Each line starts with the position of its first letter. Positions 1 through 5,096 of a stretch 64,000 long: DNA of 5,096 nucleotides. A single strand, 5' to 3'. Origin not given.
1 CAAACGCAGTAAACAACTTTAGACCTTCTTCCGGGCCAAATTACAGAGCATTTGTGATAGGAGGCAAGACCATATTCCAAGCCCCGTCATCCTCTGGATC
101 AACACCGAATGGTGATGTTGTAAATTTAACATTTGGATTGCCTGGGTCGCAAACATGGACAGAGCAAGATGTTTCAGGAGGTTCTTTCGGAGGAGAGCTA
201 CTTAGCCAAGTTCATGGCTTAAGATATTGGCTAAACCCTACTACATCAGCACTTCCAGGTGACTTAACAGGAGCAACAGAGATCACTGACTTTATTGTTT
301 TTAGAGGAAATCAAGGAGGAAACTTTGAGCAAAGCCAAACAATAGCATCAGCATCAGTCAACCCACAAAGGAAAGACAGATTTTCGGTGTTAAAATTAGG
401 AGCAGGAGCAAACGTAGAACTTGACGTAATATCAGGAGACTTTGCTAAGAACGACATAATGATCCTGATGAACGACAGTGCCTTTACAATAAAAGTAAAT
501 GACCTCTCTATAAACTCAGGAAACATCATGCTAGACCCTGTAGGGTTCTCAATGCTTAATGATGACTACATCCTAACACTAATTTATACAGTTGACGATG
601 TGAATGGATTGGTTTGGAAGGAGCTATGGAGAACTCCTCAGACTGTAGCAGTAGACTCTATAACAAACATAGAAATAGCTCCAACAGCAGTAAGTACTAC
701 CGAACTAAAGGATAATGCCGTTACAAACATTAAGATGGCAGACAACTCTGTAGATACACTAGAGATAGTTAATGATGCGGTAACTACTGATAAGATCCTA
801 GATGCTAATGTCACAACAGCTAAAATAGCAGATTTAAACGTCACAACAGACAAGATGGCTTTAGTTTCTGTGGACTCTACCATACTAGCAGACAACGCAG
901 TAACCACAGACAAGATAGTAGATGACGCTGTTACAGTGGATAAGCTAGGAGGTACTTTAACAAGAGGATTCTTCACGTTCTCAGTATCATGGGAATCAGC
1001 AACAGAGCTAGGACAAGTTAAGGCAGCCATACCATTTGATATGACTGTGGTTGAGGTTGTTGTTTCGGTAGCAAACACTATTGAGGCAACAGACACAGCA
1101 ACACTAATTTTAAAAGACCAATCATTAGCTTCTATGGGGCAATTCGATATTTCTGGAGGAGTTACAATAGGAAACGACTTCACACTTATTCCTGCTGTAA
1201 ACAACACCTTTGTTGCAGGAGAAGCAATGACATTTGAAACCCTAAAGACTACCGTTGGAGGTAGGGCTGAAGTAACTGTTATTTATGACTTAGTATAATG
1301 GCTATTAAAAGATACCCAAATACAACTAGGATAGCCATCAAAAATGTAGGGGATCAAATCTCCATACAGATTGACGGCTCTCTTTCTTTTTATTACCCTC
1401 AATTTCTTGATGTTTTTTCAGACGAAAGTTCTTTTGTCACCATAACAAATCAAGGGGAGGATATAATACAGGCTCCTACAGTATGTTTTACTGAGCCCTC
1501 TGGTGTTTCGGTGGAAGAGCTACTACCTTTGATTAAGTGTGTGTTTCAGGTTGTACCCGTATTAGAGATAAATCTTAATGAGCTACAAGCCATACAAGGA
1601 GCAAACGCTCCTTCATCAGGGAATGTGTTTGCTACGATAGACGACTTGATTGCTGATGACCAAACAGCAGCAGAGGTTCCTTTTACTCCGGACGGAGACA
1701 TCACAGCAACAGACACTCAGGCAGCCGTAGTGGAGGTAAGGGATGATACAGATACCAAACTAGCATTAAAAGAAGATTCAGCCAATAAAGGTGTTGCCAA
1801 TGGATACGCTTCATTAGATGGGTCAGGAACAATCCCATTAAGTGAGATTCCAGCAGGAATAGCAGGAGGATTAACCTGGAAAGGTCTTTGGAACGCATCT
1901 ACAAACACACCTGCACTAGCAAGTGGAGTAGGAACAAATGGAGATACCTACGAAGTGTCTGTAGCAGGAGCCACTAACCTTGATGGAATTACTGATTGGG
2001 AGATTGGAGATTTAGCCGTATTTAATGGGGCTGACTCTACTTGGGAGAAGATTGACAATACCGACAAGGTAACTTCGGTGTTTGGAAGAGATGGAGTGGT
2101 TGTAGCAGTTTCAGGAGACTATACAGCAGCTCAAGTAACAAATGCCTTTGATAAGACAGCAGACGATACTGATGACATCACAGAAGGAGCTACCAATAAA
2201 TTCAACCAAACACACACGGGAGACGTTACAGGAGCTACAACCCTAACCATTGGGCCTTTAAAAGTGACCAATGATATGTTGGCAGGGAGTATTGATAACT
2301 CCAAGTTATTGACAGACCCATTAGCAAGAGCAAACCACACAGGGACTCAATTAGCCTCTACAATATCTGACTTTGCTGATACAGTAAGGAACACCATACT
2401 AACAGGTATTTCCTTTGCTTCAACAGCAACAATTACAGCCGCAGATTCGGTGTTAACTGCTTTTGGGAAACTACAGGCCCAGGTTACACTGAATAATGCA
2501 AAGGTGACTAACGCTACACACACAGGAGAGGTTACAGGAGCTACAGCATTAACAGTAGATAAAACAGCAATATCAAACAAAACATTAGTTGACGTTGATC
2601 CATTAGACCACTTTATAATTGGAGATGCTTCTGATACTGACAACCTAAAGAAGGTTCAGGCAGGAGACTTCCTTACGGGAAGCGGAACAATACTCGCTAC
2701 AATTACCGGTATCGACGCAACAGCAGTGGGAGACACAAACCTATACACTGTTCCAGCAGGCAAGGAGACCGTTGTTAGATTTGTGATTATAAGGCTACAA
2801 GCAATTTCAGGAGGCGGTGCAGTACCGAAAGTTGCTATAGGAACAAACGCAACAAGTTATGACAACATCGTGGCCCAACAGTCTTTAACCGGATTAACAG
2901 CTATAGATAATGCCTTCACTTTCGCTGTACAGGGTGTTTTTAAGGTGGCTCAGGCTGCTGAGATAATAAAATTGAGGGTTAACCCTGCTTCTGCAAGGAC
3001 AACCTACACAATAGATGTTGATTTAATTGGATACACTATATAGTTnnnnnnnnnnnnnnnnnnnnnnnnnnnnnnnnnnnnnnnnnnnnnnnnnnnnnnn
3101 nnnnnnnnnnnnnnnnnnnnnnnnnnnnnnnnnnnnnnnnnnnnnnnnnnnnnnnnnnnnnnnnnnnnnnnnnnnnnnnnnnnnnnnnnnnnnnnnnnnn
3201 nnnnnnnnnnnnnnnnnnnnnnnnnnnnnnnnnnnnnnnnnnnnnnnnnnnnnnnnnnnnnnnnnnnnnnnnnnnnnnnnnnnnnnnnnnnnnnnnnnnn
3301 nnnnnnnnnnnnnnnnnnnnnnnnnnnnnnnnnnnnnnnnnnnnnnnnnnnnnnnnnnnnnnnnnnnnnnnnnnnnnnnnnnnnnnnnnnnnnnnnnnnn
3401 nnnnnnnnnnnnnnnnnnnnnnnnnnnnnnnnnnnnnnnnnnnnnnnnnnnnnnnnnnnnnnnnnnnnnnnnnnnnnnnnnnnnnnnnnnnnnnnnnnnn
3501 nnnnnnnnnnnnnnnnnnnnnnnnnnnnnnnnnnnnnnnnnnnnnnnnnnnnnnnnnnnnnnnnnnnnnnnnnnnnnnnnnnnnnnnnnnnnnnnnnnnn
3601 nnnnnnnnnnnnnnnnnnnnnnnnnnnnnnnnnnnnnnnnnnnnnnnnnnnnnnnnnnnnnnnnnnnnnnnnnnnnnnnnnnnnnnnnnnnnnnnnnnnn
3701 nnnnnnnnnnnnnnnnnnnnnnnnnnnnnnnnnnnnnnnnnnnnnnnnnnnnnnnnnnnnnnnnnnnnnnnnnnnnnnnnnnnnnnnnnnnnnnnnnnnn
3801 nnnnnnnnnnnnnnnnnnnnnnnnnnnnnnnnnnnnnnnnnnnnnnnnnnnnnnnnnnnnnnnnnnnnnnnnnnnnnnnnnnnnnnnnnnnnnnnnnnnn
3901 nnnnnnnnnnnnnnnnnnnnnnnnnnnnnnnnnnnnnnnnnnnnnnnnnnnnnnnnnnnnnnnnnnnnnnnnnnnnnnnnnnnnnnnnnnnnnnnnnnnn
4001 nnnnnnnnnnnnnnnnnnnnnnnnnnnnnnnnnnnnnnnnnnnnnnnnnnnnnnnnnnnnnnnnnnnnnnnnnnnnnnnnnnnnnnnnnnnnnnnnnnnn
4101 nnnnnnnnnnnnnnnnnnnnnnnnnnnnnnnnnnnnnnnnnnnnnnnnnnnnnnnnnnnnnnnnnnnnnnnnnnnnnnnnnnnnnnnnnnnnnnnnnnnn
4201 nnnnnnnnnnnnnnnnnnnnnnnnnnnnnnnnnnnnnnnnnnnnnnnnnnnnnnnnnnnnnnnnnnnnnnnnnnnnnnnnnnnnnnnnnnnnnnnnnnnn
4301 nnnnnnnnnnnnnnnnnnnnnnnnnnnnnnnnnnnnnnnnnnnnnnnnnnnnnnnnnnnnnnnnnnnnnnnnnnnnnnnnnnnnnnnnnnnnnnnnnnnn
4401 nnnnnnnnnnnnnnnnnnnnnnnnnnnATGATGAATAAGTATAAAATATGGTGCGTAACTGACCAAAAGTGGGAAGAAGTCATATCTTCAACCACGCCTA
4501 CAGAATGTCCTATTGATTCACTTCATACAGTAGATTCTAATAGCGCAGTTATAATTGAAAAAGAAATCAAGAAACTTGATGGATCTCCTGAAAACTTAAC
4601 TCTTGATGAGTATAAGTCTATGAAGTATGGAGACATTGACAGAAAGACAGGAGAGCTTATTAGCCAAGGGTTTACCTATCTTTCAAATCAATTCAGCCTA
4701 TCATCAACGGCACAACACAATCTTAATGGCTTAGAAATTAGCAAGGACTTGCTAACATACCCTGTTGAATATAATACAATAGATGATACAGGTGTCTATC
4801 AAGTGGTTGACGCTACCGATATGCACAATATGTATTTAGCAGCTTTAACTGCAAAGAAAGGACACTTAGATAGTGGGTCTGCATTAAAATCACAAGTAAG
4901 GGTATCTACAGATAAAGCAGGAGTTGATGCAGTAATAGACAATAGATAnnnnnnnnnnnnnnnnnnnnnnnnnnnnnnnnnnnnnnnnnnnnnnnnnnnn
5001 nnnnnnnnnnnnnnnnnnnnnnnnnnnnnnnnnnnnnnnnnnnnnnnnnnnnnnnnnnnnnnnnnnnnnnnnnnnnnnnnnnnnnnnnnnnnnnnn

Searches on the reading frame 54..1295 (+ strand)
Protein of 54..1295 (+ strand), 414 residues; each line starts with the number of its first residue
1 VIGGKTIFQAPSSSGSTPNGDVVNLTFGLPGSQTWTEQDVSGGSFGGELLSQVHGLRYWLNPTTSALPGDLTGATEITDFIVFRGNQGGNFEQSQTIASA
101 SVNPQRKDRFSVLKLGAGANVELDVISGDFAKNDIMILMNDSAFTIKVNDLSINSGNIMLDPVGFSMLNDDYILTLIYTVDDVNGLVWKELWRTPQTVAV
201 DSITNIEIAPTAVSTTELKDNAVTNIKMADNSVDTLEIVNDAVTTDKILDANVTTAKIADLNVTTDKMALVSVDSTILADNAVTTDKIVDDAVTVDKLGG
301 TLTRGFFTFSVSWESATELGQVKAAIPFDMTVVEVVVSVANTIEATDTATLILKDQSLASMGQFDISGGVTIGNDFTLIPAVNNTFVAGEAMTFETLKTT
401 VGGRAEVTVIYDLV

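Call 8: search_protein_families(library=phrogs, proteins=[window:54-1295:+], max_evalue=0.001)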
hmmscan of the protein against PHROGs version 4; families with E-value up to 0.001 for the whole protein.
window:54-1295:+ (414 aa): 7 families
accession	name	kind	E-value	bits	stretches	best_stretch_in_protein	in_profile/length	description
phrog_28766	-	tail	1.2e-19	71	1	198-310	126-237/472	tail fiber protein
phrog_892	-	tail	5.9e-16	59.2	2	250-299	347-396/782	tail fiber protein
phrog_21412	-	tail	4.3e-13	48.9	1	207-301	159-254/1452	tail fiber protein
phrog_13518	-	unknown function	8.4e-12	44.9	1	196-304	330-437/1230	-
phrog_26466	-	unknown function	1.3e-06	26.7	1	198-360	1785-1936/2337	-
phrog_36443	-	unknown function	0.00043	19.2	1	182-294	375-480/1238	-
phrog_2952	-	tail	0.00066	19.8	0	273-304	339-370/488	minor tail protein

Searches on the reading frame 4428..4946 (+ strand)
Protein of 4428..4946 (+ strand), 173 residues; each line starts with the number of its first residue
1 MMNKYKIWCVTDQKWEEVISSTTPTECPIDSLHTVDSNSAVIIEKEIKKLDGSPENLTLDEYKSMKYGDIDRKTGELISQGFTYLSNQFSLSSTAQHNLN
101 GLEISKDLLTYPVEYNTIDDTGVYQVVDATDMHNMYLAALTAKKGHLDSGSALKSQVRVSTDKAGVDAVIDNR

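Call 8: search_protein_families(library=phrogs, proteins=[window:4428-4946:+], max_evalue=0.001)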
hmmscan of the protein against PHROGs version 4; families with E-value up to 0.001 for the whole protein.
window:4428-4946:+ (173 aa): 1 family
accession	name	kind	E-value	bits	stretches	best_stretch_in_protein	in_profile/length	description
phrog_1348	-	tail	4.2e-05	24.4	1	52-169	52-173/224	tail fiber protein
